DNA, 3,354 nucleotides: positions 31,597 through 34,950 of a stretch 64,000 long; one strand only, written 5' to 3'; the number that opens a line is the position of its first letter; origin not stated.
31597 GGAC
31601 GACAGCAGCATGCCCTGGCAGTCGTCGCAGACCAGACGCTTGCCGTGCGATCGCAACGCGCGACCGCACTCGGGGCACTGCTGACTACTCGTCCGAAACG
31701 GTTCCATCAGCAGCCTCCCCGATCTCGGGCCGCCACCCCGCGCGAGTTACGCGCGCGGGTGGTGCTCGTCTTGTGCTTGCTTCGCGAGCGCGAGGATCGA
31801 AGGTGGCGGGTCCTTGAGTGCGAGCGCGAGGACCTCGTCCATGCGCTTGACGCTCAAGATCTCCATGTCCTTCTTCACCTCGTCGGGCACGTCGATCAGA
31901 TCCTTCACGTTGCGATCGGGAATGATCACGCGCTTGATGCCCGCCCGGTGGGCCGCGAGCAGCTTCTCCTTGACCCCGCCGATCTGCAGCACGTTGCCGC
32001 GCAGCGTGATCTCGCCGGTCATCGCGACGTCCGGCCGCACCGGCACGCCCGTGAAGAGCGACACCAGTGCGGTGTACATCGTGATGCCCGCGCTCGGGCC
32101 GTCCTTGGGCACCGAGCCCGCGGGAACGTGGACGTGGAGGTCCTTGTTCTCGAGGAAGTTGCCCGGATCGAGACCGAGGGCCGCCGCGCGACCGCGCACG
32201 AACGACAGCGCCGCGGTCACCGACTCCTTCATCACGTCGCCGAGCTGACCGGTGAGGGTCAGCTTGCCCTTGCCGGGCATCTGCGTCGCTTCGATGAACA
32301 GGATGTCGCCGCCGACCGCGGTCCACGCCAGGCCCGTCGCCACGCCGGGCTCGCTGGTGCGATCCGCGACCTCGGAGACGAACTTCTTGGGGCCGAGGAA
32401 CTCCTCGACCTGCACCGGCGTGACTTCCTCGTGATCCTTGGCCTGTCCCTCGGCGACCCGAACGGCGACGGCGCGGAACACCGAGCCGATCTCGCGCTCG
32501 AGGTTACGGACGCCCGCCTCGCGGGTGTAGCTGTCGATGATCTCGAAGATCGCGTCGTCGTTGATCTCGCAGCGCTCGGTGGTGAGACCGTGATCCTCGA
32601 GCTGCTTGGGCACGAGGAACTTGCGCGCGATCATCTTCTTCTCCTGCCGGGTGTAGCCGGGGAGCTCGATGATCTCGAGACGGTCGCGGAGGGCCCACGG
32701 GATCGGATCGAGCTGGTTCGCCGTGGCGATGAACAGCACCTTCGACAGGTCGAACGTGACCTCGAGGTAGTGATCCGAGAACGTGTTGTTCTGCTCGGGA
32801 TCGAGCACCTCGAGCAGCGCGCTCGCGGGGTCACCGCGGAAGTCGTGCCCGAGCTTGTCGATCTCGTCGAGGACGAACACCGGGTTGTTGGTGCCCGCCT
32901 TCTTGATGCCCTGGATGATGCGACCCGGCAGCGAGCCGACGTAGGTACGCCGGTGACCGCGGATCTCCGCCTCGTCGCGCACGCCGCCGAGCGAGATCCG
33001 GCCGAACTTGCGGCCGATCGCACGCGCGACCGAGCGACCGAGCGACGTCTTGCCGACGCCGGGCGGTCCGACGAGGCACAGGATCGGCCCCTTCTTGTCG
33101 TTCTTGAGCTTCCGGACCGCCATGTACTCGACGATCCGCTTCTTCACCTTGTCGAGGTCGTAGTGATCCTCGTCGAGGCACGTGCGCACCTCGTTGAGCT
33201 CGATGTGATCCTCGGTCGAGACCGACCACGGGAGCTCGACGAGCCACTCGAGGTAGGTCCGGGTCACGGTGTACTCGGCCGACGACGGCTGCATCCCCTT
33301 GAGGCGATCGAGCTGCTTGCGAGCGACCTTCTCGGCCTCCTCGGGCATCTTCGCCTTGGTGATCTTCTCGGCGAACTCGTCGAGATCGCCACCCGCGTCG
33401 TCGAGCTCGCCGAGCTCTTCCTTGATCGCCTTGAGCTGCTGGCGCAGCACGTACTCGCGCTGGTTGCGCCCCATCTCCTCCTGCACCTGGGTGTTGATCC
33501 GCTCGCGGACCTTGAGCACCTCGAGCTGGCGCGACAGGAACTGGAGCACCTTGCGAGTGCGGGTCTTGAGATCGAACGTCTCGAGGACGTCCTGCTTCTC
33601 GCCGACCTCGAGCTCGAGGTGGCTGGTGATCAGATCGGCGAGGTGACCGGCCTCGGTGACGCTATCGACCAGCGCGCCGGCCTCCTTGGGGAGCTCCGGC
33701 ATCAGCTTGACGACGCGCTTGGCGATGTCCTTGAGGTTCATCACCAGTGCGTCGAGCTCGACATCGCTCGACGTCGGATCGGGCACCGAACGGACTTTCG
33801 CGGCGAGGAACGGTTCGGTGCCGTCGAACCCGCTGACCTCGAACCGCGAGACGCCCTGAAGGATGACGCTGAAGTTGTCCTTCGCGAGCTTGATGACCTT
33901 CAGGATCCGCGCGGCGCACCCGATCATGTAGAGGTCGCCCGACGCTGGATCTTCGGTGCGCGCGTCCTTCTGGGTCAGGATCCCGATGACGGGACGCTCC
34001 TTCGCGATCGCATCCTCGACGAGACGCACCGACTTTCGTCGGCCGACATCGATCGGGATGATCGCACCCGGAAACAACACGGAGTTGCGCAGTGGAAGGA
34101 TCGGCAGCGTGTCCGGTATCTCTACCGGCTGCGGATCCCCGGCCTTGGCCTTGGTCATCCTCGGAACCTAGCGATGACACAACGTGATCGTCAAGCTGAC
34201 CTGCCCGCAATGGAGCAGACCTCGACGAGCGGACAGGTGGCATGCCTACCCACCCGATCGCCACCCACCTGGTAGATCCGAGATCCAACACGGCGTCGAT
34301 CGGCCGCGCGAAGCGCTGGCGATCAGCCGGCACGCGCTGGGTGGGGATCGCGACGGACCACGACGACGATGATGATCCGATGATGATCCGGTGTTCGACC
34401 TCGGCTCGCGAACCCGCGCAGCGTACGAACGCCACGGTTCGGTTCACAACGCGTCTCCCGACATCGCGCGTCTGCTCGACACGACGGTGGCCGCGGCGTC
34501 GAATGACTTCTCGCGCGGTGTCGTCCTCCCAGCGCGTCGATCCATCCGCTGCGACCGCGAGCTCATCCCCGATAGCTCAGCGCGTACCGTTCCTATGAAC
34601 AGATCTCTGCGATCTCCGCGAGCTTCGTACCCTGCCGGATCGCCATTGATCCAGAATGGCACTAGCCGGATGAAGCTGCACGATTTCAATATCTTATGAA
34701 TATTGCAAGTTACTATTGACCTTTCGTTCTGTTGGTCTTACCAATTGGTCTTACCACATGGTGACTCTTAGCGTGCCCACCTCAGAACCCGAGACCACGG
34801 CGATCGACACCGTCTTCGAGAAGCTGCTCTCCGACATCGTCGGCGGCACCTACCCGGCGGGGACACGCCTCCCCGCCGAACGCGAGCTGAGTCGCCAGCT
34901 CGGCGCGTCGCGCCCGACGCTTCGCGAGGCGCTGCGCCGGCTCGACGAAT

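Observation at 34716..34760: Two identical GntR-type operator sites (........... twice) abutting the GntR gene start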

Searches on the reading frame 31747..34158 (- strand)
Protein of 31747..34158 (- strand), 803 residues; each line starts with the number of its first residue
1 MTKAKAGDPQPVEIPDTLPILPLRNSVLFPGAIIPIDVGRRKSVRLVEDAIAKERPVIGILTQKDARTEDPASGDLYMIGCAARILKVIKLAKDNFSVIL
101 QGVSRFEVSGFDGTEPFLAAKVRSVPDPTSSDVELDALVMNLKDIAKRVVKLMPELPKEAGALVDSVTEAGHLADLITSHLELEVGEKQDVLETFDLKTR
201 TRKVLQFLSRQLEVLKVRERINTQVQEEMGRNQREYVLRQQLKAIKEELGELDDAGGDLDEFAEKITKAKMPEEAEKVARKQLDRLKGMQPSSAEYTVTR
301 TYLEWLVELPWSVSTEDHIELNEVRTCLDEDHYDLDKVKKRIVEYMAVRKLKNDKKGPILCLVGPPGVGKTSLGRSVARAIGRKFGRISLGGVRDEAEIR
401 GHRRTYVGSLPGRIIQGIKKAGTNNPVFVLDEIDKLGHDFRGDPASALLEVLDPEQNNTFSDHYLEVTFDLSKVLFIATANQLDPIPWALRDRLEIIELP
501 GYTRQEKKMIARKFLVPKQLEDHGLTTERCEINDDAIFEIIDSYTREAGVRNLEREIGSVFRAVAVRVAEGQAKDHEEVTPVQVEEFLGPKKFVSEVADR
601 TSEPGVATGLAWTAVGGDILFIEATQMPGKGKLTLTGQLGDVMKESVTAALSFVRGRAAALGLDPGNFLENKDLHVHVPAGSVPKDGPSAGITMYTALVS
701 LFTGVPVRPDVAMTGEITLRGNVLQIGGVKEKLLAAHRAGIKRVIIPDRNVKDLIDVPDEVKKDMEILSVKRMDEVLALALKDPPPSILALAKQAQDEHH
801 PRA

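Call 11: search_protein_families(library=pfam, proteins=[window:31747-34158:-], max_evalue=0.01)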
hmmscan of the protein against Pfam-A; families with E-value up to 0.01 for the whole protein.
window:31747-34158:- (803 aa): 11 families
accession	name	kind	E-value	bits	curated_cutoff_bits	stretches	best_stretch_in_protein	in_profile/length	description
PF05362.19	Lon_C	-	3.3e-90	301.6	21.1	1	579-782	2-204/205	Lon protease (S16) C-terminal proteolytic domain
PF02190.22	LON_substr_bdg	-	1.8e-48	165.5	28.7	1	17-210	1-200/200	ATP-dependent protease La (LON) substrate-binding domain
PF00004.35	AAA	-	1e-24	87.9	21.2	1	360-497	1-126/131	ATPase family associated with various cellular activities (AAA)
PF22667.2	Lon_lid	-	7.3e-22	77.2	27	1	521-574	1-54/57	Lon protease AAA+ ATPase lid domain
PF07728.20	AAA_5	-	1.4e-09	38.6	22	1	360-493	2-138/139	AAA domain (dynein-related subfamily)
PF13541.12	ChlI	-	2.5e-05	24.6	27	1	629-750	8-121/121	Subunit ChlI of Mg-chelatase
PF13401.12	AAA_22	-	0.00024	21.8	27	0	357-437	5-97/130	AAA domain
PF13191.12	AAA_16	-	0.00028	21.8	32.6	1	355-386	22-52/167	AAA ATPase domain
PF08298.17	AAA_PrkA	-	0.00036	20.1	25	1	330-381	58-109/358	PrkA AAA domain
PF01443.25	Viral_helicase1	-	0.009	16.3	21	0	364-461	5-101/228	Viral superfamily 1 RNA helicase core domain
PF05496.18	RuvB_N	-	0.009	16.2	27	0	334-386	11-62/159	Holliday junction DNA helicase RuvB P-loop domain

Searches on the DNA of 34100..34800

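Call 28: search_rna_families(source=window, start=34100, end=34800, threshold=evalue, max_evalue=1)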
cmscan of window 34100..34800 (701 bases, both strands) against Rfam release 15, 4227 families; matches with E-value up to 1: 0.
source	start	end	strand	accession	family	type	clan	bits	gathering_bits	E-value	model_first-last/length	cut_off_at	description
